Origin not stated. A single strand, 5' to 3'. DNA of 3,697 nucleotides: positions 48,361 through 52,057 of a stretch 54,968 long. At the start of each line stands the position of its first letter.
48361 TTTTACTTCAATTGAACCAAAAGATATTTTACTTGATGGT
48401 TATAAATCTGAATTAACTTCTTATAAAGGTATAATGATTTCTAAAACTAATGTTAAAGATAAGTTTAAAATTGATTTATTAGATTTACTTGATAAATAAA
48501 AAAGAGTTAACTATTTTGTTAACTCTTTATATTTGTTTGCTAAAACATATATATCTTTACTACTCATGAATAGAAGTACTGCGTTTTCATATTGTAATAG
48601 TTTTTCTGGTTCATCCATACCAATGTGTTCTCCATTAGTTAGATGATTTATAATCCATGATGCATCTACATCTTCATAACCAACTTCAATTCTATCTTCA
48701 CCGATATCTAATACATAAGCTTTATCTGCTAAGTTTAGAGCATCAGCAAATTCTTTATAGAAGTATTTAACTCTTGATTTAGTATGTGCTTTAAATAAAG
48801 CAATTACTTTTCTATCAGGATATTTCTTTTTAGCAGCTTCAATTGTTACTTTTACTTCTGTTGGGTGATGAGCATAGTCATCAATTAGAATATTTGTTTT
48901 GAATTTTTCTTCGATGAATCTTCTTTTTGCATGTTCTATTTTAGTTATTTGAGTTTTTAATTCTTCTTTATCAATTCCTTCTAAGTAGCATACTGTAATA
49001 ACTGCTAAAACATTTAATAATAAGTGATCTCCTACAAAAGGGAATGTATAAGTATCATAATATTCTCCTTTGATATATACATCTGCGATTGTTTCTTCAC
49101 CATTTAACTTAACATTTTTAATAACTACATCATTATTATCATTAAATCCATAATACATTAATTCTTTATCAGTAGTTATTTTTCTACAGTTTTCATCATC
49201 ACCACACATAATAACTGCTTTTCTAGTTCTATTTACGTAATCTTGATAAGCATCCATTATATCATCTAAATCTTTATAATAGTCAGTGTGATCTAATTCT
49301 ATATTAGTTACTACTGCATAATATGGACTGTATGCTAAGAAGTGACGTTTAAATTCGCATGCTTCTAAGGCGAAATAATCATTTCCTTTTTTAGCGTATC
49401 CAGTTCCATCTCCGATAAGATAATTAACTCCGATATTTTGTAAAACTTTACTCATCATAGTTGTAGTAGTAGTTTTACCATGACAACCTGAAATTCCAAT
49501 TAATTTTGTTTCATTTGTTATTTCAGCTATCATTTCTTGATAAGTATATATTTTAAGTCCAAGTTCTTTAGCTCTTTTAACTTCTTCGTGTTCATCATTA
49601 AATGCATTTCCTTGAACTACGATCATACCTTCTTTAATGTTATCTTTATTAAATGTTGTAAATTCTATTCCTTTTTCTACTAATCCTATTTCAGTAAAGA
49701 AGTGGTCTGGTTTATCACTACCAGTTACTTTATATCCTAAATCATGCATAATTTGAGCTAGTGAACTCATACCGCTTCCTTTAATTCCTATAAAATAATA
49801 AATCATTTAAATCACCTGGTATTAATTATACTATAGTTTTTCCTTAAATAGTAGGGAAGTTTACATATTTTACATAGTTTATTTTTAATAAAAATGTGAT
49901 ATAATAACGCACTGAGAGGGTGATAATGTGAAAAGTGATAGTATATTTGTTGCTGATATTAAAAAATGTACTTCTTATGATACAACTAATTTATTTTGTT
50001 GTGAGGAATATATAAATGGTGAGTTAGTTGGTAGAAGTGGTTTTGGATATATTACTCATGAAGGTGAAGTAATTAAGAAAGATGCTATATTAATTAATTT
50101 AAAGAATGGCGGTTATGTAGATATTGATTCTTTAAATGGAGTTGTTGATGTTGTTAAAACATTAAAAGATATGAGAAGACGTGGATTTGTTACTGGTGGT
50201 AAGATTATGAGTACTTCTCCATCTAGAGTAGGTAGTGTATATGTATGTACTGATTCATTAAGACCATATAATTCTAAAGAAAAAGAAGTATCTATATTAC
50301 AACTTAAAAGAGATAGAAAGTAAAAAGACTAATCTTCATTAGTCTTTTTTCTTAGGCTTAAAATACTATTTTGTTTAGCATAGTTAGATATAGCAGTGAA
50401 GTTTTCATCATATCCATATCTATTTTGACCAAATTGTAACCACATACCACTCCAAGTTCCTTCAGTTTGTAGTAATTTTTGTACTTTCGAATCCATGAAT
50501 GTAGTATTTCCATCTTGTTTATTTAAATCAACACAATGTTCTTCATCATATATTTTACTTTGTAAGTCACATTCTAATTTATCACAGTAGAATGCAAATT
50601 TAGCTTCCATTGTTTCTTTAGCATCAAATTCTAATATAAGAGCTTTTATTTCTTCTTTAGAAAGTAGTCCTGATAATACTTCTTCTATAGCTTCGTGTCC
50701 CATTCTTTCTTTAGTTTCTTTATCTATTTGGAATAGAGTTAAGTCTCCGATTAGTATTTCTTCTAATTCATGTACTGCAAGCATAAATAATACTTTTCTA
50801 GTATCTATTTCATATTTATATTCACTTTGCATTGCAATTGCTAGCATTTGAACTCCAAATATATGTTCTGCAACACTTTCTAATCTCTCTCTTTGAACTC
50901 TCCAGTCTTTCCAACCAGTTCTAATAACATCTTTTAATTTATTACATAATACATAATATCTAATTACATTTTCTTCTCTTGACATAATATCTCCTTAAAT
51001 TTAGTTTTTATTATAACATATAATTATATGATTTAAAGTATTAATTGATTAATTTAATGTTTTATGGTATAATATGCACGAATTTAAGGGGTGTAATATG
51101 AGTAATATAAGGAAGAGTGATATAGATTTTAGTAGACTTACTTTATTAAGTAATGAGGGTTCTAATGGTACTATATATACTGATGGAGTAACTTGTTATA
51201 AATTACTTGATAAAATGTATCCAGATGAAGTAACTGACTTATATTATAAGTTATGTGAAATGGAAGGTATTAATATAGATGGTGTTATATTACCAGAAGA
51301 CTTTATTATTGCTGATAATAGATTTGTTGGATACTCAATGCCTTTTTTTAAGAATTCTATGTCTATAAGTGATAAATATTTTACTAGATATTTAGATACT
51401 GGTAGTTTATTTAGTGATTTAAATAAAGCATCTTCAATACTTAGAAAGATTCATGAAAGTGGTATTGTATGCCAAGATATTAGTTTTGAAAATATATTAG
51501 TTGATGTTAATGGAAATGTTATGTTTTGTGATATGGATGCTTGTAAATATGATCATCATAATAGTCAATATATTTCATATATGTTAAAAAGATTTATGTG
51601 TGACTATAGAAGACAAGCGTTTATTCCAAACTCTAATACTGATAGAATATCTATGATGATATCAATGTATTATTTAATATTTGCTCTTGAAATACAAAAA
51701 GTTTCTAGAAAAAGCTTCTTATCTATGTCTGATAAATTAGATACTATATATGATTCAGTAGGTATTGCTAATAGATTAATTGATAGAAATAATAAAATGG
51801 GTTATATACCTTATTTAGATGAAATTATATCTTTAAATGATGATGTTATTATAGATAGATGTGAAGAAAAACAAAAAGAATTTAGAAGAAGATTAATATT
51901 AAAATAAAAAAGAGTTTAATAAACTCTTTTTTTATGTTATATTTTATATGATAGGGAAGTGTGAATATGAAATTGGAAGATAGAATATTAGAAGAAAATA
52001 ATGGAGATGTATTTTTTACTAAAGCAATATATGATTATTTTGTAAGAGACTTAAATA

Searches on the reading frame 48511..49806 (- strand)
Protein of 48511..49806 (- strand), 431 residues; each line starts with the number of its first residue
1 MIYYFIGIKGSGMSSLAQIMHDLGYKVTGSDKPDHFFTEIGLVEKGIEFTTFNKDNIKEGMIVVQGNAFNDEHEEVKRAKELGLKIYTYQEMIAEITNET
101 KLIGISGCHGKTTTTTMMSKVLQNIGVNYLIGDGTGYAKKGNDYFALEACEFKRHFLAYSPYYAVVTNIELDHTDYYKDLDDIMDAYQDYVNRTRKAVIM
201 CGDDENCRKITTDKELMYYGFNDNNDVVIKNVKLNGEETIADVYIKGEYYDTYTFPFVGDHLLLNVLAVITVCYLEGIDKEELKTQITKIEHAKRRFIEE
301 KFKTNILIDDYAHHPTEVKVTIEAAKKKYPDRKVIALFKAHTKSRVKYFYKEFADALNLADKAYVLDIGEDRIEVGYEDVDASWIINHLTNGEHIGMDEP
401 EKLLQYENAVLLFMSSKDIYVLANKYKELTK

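Call 27: search_protein_families(library=pfam, proteins=[window:48511-49806:-], max_evalue=0.001)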
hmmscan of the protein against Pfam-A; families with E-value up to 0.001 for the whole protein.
window:48511-49806:- (431 aa): 3 families
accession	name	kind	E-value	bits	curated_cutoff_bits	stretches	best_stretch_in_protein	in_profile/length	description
PF01225.30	Mur_ligase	-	2.6e-19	69.8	21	1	3-99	2-93/95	Mur ligase family, catalytic domain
PF08245.18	Mur_ligase_M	-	1.2e-17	65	24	1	105-272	1-199/200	Mur ligase middle domain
PF02875.26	Mur_ligase_C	-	1.5e-11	45.7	28.4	1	305-392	11-95/127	Mur ligase, glutamate ligase domain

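Call 39: find_related_loci(query=window:48511-49806:-, collection=genome_contigs, flank=10000)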
Query window:48511-49806:- (431 aa) in genome_contigs; peptide patterns used: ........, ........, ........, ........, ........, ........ (x = any residue, [..] = any of these).
137 stretches matched a pattern; 88 encode a relative of the query (tblastn E <= 1e-3); the best 80 are kept; 80 distinct loci.
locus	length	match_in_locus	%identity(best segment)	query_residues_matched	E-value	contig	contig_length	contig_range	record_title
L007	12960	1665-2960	77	1-430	0e+0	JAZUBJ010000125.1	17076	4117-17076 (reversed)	MAG: Bacilli bacterium isolate T1900045317_YK20190006.MAGScoT_cleanbin_000043 SGB_6317_k141_1693801, whole genome shotgu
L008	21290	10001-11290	78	1-430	0e+0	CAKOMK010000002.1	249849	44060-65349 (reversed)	MAG: uncultured Bacilli bacterium isolate REFINED_METABAT215_TOP10_CONTIGS_1500_ASSEMBLY_K77_MERGED__Hadza_MoBio_hadza-E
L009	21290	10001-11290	77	1-430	0e+0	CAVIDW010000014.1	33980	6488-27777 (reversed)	bacterium isolate H07617-L1_cleanbin_000040 genome assembly, contig: Spades_H07617-L1_contig_732, whole genome shotgun s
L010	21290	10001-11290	77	1-430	0e+0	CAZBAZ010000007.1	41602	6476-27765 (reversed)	MAG TPA_asm: uncultured Clostridium sp. isolate binchicken_co354_412 genome assembly, contig: NODE_716_length_41602_cov_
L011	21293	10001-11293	77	1-431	0e+0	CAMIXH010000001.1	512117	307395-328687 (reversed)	MAG: uncultured Tenericutes bacterium isolate SRR12081296_bin.39_metaWRAP_v1.3_MAG genome assembly, contig: ERZ12289772.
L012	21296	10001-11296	78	1-430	0e+0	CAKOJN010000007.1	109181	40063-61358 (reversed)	MAG: uncultured Bacilli bacterium isolate REFINED_METABAT215_TOP10_CONTIGS_1500_ASSEMBLY_K77_MERGED__Hadza_MoBio_hadza-I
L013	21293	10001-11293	74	1-431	0e+0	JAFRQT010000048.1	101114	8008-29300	MAG: Bacilli bacterium isolate RGIG2715 Goat_Omasum-4__c463786, whole genome shotgun sequence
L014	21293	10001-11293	74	1-431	0e+0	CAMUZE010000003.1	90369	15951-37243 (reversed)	MAG TPA_asm: uncultured Clostridia bacterium isolate SRR8387719_bin.51_metaWRAP_v1.3_MAG genome assembly, contig: ERZ142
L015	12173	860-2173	74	1-430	0e+0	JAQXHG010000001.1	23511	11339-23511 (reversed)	MAG: bacterium isolate SUG1194 k141_4798211, whole genome shotgun sequence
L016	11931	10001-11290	75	1-430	0e+0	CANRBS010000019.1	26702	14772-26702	MAG: uncultured Bacilli bacterium isolate Lapin-028__bin55 genome assembly, contig: Lapin-028__NODE_1934_length_26702_co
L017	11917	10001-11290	75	1-430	0e+0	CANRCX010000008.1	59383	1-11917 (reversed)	MAG: uncultured Bacilli bacterium isolate Lapin-026__bin53 genome assembly, contig: Lapin-026__NODE_515_length_59383_cov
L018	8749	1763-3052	73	1-430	0e+0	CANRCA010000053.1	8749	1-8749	MAG: uncultured Bacilli bacterium isolate Lapin-027__bin88 genome assembly, contig: Lapin-027__NODE_8443_length_8749_cov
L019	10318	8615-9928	72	1-430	0e+0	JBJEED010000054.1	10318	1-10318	MAG: Bacilli bacterium isolate LOHA09_bin.008 NODE_3726_length_10318_cov_12.090812, whole genome shotgun sequence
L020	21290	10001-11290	71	1-430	0e+0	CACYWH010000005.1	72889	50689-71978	MAG: uncultured Erysipelotrichaceae bacterium isolate RUG12335 genome assembly, contig: RUG12335_asm_5, whole genome sho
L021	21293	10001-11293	70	1-431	0e+0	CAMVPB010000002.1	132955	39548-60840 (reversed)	MAG TPA_asm: uncultured bacterium isolate SRR8387718_bin.38_metaWRAP_v1.3_MAG genome assembly, contig: ERZ14209544.150,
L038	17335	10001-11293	58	2-431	1e-168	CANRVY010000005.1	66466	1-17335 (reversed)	MAG TPA_asm: uncultured Tenericutes bacterium isolate SRR15730544_bin.10_metawrap_v1.3_MAG genome assembly, contig: NODE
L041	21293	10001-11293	58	2-431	1e-168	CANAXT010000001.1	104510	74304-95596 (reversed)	MAG TPA_asm: uncultured Tenericutes bacterium isolate SRR16350204_bin.22_metawrap_v1.3_MAG genome assembly, contig: NODE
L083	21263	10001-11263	50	1-426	3e-132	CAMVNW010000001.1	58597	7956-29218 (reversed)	MAG TPA_asm: uncultured Bacillales bacterium isolate SRR8387716_bin.72_metaWRAP_v1.3_MAG genome assembly, contig: ERZ142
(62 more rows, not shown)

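Call 90: list_cluster_members(proteins=[L041:19401-20321:+, L083:15248-16642:+, L083:13367-14401:+, L038:11410-11928:+, L038:12522-13097:-])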
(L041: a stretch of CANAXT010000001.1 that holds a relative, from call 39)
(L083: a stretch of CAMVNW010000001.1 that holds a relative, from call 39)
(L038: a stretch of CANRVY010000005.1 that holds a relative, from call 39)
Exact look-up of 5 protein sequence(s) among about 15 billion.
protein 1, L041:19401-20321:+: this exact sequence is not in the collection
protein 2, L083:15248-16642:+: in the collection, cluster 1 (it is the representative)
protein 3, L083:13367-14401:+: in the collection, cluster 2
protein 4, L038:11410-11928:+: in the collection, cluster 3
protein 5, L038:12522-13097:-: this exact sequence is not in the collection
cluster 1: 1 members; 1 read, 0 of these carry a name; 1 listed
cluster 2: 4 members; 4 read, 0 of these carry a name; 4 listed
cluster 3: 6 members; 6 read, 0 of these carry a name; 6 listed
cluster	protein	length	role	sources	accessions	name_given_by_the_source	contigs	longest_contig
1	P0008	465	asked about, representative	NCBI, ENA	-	-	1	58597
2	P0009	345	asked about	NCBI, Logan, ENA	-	-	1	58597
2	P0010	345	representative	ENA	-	-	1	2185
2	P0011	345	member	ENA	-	-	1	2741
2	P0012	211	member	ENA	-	-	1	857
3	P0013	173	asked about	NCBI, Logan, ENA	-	-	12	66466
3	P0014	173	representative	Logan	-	-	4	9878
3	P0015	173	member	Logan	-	-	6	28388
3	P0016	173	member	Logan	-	-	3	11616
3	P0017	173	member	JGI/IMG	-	-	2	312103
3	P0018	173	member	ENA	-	-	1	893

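Call 91: find_encoding_contigs(protein=P0011, flank=2500)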
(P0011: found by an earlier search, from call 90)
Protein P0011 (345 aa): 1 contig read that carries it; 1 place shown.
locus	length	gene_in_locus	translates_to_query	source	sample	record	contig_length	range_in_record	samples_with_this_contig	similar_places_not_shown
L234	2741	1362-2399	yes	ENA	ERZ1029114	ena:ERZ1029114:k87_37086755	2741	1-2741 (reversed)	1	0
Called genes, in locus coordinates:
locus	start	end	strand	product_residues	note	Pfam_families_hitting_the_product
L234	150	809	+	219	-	PF04237:YjbR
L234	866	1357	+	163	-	PF01966:HD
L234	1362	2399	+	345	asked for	PF11187:Mbeg1-like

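Call 92: find_encoding_contigs(protein=P0010, flank=2500)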
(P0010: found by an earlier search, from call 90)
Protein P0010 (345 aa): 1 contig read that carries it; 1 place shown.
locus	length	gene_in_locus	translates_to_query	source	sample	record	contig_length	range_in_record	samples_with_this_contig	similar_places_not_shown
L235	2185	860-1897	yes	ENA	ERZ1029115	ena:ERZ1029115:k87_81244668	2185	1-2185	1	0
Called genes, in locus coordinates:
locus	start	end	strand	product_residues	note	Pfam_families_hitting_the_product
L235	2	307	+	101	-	?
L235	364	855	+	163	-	PF01966:HD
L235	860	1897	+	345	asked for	PF11187:Mbeg1-like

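Call 93: find_encoding_contigs(protein=P0013, flank=1500, max_places=10)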
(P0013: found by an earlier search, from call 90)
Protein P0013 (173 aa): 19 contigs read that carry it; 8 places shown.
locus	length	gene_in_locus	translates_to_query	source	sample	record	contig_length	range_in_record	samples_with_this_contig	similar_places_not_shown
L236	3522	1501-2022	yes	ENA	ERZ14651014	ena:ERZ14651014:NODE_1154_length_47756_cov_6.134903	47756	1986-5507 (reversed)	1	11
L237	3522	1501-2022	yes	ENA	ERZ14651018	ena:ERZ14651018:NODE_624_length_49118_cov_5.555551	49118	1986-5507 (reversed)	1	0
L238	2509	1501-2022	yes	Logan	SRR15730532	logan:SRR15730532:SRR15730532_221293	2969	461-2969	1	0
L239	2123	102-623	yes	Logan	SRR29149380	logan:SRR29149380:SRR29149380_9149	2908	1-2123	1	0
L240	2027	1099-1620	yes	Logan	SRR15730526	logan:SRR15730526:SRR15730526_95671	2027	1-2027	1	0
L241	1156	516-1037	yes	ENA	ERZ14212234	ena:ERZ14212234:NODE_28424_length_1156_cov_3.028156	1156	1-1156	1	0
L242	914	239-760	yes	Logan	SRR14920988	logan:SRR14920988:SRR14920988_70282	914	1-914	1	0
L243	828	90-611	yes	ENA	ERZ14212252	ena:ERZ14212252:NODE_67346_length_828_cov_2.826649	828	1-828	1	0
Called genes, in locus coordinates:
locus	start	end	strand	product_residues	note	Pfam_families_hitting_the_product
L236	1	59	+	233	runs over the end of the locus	PF00482:T2SSF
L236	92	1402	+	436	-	PF01225:Mur_ligase, PF08245:Mur_ligase_M, PF02875:Mur_ligase_C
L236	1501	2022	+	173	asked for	-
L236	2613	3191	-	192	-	PF01205:Impact_N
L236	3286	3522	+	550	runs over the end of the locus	PF04055:Radical_SAM, PF13186:SPASM, PF03819:MazG (faint)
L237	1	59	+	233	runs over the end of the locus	PF00482:T2SSF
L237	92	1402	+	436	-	PF01225:Mur_ligase, PF08245:Mur_ligase_M, PF02875:Mur_ligase_C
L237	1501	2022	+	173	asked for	-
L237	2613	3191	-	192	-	PF01205:Impact_N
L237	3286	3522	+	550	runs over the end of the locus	PF04055:Radical_SAM, PF13186:SPASM, PF03819:MazG (faint)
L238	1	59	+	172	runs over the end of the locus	?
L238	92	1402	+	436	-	PF01225:Mur_ligase, PF08245:Mur_ligase_M, PF02875:Mur_ligase_C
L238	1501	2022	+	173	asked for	-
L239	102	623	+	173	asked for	-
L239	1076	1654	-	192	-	PF01205:Impact_N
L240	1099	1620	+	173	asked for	-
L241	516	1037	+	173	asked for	-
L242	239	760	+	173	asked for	-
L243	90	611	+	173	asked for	-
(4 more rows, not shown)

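Call 97: find_encoding_contigs(protein=P0015, flank=1000, max_places=10)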
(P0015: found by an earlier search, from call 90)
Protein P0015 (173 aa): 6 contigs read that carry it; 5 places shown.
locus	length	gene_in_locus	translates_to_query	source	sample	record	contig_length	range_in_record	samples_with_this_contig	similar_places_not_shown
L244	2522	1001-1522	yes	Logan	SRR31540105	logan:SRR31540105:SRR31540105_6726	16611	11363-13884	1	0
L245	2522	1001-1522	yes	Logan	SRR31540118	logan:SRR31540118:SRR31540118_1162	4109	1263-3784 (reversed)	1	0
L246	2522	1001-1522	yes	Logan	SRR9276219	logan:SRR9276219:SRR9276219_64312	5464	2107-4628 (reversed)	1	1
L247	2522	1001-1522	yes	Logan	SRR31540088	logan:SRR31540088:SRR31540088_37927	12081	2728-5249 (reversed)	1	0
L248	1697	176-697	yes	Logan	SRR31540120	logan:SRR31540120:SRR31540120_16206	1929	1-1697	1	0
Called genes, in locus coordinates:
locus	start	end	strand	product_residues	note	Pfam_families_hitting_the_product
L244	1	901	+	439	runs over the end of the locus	PF01225:Mur_ligase, PF08245:Mur_ligase_M, PF02875:Mur_ligase_C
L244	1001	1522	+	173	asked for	-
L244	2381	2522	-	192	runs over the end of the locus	PF01205:Impact_N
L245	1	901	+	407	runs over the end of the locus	?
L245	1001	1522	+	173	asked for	-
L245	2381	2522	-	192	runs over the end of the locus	PF01205:Impact_N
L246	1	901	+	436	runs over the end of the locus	PF01225:Mur_ligase, PF08245:Mur_ligase_M, PF02875:Mur_ligase_C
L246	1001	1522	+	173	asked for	-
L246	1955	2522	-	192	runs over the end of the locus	PF01205:Impact_N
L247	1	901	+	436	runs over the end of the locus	PF01225:Mur_ligase, PF08245:Mur_ligase_M, PF02875:Mur_ligase_C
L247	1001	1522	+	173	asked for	-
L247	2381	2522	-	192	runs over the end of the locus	PF01205:Impact_N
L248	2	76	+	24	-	?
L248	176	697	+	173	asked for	-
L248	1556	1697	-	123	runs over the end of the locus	?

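Call 98: find_encoding_contigs(protein=P0017, flank=1000, max_places=10)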
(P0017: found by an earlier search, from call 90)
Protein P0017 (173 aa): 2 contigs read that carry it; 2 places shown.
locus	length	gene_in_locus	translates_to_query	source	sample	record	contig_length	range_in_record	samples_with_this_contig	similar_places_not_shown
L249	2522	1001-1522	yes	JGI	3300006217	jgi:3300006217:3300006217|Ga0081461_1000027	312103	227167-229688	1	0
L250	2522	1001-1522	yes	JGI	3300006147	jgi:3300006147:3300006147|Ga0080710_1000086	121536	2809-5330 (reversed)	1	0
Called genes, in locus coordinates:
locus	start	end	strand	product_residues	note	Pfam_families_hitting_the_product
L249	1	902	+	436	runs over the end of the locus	PF01225:Mur_ligase, PF08245:Mur_ligase_M, PF02875:Mur_ligase_C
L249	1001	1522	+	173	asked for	-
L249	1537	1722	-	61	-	-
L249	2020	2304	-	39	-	-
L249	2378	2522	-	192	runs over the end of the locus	PF01205:Impact_N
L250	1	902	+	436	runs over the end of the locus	PF01225:Mur_ligase, PF08245:Mur_ligase_M, PF02875:Mur_ligase_C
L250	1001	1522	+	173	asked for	-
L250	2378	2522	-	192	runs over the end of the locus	PF01205:Impact_N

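Call 99: find_encoding_contigs(protein=P0014, flank=1000, max_places=10)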
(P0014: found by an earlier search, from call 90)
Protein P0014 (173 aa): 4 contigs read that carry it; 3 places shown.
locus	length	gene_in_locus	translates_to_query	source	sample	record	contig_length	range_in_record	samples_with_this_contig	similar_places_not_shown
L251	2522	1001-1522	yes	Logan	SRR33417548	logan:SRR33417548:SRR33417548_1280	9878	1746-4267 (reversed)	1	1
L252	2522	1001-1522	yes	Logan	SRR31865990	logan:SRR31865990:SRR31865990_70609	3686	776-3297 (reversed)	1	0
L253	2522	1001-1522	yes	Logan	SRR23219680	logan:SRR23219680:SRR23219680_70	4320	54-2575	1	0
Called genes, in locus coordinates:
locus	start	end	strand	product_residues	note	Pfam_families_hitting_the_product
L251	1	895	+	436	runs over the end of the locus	PF01225:Mur_ligase, PF08245:Mur_ligase_M, PF02875:Mur_ligase_C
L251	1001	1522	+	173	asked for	-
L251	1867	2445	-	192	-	PF01205:Impact_N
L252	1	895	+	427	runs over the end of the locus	?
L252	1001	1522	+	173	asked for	-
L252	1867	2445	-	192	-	PF01205:Impact_N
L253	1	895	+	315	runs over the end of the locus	?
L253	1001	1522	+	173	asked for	-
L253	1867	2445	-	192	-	PF01205:Impact_N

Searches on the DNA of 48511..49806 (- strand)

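Call 64: search_rna_families(source=L041, start=20300, end=20760, threshold=evalue, max_evalue=1)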
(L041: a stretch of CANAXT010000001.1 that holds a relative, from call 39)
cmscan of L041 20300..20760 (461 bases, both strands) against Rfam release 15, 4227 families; matches with E-value up to 1: 0.
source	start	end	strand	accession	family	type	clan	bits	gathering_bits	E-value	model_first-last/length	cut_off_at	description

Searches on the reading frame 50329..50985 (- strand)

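Call 27: search_protein_families(library=pfam, proteins=[window:50329-50985:-], max_evalue=0.001)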
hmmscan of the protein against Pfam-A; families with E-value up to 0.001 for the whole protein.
window:50329-50985:- (218 aa): 2 families
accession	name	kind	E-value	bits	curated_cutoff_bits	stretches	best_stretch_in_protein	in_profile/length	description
PF13023.12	HD_3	-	8.2e-28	97.8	22.5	1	14-154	1-142/165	HD domain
PF12917.13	YfbR-like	-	6.9e-06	26.3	25.9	1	10-83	2-75/182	5'-deoxynucleotidase YfbR-like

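Call 76: search_protein_families(library=padloc, proteins=[window:50329-50985:-], max_evalue=0.01)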
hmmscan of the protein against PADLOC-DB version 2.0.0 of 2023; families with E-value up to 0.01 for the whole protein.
window:50329-50985:- (218 aa): 0 families

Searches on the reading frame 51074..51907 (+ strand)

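Call 27: search_protein_families(library=pfam, proteins=[window:51074-51907:+], max_evalue=0.001)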
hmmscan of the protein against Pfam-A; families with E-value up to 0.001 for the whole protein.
window:51074-51907:+ (277 aa): 0 families

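Call 76: search_protein_families(library=padloc, proteins=[window:51074-51907:+], max_evalue=0.01)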
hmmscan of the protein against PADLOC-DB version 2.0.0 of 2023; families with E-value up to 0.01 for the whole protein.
window:51074-51907:+ (277 aa): 3 families
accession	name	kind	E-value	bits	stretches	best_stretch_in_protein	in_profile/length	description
PDLC04138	mad6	-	5.5e-05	20.2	1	125-168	168-211/659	mads_6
PDLC04056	PD-T4-6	-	0.0018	15.5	1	121-154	118-150/415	-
PDLC04047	PD-T4-6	-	0.0039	14.3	1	119-154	120-155/327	-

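Call 77: search_protein_families(library=phrogs, proteins=[window:51074-51907:+], max_evalue=0.01)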
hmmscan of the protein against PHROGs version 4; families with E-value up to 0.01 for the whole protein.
window:51074-51907:+ (277 aa): 0 families
